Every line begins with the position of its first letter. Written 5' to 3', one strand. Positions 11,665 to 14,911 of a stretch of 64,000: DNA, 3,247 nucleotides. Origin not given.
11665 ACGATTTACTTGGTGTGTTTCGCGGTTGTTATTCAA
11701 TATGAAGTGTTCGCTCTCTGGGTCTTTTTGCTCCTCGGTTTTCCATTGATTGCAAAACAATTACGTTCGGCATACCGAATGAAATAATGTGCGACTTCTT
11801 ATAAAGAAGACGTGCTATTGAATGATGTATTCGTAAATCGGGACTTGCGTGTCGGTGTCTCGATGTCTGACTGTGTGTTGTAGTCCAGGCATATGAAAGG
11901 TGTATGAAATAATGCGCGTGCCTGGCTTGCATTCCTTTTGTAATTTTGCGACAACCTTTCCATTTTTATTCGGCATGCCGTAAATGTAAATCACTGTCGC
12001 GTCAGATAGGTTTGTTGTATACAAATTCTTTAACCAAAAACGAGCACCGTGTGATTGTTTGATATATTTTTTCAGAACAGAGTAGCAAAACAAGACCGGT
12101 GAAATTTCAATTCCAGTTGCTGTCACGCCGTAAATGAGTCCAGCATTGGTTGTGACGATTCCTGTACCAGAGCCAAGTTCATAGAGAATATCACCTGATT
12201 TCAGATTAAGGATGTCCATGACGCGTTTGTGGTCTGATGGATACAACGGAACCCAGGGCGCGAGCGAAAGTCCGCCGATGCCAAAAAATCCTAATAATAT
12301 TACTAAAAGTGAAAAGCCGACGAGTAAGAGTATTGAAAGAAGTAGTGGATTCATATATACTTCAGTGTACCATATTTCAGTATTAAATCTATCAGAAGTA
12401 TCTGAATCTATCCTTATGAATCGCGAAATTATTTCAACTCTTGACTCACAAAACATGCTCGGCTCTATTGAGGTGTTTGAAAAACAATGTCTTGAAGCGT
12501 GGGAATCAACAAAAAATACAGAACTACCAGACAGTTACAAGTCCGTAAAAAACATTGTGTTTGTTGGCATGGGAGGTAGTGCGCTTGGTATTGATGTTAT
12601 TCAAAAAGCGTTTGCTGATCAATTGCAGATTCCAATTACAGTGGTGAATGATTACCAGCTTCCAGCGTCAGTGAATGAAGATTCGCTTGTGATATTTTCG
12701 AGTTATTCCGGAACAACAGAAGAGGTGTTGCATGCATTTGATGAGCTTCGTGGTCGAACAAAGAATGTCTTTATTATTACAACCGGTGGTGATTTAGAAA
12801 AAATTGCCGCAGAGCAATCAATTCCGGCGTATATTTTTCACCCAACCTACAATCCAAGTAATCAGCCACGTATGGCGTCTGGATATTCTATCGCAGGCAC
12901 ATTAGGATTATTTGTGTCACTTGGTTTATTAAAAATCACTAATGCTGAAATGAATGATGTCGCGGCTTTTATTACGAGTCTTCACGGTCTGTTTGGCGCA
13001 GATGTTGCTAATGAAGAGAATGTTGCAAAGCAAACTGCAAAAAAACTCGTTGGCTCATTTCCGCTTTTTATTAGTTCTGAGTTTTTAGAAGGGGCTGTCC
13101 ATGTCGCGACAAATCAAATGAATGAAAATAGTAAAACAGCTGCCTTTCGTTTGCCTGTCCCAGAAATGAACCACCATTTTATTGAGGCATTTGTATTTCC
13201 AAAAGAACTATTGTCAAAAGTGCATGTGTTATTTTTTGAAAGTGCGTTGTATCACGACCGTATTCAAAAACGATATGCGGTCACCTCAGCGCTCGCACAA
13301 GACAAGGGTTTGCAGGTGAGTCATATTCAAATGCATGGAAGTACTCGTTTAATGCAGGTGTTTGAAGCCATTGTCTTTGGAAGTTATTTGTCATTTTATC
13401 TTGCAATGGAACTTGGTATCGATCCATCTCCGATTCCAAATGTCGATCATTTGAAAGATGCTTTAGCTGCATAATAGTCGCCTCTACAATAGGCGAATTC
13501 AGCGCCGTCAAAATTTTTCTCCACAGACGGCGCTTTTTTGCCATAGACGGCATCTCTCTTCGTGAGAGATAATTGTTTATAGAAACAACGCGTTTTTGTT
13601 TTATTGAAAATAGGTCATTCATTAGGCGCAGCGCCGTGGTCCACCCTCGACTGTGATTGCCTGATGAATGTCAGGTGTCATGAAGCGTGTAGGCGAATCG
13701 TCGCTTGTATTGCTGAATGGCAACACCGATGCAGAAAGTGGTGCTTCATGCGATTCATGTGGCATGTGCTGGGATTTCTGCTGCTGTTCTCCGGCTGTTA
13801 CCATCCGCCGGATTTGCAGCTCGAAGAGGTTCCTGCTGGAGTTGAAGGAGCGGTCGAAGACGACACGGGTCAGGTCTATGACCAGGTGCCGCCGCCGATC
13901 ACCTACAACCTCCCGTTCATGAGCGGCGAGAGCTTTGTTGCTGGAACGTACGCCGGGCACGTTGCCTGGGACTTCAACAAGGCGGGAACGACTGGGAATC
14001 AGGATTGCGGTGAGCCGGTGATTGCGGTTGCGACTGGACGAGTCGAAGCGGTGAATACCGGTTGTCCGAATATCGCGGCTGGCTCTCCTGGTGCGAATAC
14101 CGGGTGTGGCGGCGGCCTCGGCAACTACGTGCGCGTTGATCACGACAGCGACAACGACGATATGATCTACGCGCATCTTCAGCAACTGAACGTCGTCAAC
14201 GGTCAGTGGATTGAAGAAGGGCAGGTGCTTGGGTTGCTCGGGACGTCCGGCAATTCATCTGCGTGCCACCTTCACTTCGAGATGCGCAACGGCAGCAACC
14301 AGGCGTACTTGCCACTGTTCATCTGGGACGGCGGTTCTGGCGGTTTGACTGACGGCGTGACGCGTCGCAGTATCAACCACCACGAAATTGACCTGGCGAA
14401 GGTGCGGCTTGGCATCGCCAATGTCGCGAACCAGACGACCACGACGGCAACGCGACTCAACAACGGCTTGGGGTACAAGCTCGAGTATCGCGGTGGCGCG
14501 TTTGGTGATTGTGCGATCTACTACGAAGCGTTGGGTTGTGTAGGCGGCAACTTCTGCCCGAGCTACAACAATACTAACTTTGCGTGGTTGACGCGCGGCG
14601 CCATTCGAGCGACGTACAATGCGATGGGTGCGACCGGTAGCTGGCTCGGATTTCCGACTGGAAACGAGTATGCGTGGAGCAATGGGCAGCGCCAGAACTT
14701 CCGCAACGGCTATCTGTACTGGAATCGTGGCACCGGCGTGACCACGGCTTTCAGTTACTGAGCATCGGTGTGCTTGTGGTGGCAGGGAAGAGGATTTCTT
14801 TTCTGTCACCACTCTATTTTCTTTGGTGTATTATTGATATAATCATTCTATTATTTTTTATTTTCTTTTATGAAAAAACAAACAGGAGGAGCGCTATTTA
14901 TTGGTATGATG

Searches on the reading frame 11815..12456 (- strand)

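Call 40: search_protein_families(library=pfam, max_evalue=0.0001, proteins=[window:11815-12456:-])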
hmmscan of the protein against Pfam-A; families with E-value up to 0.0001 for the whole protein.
window:11815-12456:- (213 aa): 1 family
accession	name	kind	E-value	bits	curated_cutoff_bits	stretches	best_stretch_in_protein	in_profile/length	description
PF08123.19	DOT1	-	1.1e-06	28.7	23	0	76-158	31-128/205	Histone methylation protein DOT1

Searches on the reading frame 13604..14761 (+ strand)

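Call 15: search_protein_families(library=pfam, proteins=[window:13604-14761:+], max_evalue=0.001)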
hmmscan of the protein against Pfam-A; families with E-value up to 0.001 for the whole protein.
window:13604-14761:+ (385 aa): 2 families
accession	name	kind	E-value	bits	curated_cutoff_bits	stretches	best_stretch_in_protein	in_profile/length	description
PF01551.29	Peptidase_M23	-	1.5e-17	64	28.7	1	129-232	6-92/96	Peptidase family M23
PF08310.17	LGFP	-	6.8e-09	36.4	22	1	348-379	1-34/53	LGFP repeat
